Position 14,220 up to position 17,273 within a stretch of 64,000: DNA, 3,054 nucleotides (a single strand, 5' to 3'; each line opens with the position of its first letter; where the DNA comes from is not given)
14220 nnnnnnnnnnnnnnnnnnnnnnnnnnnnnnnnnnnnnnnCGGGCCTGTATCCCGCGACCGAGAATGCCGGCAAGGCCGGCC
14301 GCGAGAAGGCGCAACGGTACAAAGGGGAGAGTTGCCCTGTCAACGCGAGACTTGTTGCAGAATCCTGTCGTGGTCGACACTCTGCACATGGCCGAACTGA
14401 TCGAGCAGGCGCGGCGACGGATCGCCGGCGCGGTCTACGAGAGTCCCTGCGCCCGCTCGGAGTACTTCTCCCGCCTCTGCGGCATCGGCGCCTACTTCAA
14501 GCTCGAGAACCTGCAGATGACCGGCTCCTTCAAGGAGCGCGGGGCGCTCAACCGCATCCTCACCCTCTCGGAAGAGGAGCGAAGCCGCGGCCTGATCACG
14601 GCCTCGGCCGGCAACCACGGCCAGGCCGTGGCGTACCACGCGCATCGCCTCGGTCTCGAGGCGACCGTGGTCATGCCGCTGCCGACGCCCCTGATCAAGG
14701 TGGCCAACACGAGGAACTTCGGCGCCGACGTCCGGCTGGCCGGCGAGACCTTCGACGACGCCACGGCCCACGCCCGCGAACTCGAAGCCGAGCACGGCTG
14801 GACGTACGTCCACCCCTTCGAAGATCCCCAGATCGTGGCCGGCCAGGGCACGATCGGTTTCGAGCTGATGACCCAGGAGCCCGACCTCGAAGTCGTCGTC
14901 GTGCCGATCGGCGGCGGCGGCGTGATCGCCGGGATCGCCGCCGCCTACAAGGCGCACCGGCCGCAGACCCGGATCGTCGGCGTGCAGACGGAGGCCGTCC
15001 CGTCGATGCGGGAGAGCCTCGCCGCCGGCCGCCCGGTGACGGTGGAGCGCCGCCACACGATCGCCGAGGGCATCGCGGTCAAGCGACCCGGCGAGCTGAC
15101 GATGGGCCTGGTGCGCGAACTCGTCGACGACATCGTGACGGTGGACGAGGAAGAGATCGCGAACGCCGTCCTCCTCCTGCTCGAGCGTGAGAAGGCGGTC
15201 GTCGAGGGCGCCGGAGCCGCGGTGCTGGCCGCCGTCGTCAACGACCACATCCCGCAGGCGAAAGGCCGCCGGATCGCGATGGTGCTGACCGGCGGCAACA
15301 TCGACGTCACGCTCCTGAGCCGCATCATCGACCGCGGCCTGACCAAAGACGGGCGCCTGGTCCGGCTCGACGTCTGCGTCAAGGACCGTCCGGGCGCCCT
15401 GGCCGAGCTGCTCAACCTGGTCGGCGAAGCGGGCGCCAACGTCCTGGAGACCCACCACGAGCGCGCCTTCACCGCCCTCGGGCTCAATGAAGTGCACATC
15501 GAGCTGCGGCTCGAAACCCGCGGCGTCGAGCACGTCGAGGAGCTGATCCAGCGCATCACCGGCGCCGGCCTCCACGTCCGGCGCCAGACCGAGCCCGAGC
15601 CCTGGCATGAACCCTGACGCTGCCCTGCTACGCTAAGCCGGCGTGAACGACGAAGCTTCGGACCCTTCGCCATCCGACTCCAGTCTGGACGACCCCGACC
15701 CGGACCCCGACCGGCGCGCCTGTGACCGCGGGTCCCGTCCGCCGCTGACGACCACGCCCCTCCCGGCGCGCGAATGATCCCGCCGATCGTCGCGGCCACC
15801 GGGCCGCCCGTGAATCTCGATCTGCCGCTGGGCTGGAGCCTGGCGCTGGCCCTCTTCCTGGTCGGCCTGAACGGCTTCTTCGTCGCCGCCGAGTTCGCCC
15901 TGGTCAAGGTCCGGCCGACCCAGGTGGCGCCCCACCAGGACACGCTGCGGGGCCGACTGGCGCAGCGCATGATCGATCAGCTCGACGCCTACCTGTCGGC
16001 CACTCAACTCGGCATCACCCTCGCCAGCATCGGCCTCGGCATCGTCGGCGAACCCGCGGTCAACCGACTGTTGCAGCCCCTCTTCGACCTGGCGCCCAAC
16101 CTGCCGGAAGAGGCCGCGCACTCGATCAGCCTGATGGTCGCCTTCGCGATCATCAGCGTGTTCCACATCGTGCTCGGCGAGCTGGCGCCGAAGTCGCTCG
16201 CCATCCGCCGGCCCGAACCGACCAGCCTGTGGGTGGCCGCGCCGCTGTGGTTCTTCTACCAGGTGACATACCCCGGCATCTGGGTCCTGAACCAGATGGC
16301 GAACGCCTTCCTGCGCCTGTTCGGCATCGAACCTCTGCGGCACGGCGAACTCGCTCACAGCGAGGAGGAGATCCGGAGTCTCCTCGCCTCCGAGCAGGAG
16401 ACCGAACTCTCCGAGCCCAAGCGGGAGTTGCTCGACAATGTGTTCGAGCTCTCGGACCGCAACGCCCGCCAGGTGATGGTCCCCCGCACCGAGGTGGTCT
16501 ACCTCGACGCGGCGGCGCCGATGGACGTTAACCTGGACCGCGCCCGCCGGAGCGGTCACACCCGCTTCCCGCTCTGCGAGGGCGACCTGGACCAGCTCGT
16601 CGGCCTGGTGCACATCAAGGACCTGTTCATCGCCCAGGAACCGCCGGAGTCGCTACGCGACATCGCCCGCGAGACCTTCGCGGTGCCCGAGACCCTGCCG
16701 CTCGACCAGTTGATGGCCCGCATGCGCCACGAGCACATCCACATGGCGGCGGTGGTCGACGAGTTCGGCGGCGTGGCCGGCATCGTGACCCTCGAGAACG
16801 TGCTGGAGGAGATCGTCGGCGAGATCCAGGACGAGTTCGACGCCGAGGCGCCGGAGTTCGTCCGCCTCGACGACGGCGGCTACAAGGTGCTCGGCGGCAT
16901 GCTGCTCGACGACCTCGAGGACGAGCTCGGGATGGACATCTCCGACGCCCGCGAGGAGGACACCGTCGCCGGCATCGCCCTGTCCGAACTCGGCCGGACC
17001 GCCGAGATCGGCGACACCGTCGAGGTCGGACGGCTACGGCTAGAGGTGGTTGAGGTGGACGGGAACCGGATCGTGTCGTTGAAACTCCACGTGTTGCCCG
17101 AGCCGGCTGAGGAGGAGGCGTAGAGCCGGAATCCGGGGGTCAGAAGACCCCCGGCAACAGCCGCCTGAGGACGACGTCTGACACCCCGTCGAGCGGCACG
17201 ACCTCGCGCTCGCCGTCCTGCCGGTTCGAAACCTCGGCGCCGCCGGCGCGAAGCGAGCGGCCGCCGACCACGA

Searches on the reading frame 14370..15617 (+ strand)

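Call 11: search_protein_families(library=pfam, proteins=[window:14370-15617:+], max_evalue=0.01)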
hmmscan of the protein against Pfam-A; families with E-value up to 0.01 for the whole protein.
window:14370-15617:+ (415 aa): 3 families
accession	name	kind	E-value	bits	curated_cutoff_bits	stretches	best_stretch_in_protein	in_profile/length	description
PF00291.31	PALP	-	1.2e-87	294.5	35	1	20-308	3-295/295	Pyridoxal-phosphate dependent enzyme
PF13291.12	ACT_4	-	6.5e-06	27.2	27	1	331-396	7-69/80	ACT domain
PF01842.31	ACT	-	1.1e-05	25.5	27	1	332-395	2-60/66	ACT domain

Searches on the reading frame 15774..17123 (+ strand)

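Call 11: search_protein_families(library=pfam, proteins=[window:15774-17123:+], max_evalue=0.01)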
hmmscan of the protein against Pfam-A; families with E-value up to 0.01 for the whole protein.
window:15774-17123:+ (449 aa): 3 families
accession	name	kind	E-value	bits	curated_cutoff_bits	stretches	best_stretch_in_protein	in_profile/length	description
PF01595.25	CNNM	-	8.2e-49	166.1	28.4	1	25-212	2-176/181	Cyclin M transmembrane N-terminal domain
PF03471.22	CorC_HlyC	-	4.4e-18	65.5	27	1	364-440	2-79/81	Transporter associated domain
PF00571.33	CBS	-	1.9e-14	54.2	24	2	295-348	2-56/57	CBS domain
